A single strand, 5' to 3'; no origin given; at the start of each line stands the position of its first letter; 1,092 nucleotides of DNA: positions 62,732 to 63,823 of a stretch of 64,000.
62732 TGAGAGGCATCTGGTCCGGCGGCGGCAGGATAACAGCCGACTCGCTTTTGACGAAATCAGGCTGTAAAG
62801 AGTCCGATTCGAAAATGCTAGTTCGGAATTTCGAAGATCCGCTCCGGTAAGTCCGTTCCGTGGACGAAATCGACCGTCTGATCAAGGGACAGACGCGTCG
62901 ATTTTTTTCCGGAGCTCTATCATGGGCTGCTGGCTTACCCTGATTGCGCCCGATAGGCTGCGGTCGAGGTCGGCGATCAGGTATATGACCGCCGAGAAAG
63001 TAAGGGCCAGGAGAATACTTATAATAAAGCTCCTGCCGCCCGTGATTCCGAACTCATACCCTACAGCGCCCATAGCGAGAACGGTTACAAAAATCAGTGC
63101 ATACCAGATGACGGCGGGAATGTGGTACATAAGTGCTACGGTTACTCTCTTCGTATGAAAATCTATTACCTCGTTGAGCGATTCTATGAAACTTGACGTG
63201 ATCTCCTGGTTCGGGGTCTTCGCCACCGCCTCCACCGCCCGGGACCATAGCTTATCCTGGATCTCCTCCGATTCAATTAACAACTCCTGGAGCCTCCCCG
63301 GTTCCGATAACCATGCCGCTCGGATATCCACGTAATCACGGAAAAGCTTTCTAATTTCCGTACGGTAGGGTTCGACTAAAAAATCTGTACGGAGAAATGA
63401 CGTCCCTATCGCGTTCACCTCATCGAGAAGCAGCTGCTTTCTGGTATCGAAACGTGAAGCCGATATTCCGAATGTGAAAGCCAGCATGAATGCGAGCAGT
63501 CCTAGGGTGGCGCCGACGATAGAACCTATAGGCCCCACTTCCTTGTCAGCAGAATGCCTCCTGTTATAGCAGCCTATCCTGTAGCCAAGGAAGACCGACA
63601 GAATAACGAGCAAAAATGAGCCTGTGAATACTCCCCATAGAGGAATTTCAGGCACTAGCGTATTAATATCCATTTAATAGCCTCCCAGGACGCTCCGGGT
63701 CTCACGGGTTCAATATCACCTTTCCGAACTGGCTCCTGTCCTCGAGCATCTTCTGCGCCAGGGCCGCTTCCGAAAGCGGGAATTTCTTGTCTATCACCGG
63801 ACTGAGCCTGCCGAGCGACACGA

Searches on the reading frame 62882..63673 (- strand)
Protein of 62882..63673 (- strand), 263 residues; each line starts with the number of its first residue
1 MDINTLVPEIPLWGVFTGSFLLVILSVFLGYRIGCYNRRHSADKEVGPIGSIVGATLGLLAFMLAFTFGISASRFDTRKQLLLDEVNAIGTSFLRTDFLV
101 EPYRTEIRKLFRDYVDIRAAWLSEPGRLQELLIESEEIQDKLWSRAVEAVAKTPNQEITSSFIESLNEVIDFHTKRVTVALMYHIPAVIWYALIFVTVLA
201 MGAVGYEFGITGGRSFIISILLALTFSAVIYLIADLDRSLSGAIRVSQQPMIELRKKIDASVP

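Call 72: search_protein_families(library=pfam, proteins=[window:62882-63673:-], max_evalue=0.00001)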
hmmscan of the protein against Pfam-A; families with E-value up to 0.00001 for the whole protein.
window:62882-63673:- (263 aa): 1 family
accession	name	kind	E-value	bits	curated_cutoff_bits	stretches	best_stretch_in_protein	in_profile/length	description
PF14023.12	Bestrophin-like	-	5.5e-20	72.4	32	1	30-251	14-232/232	Bestrophin-like domain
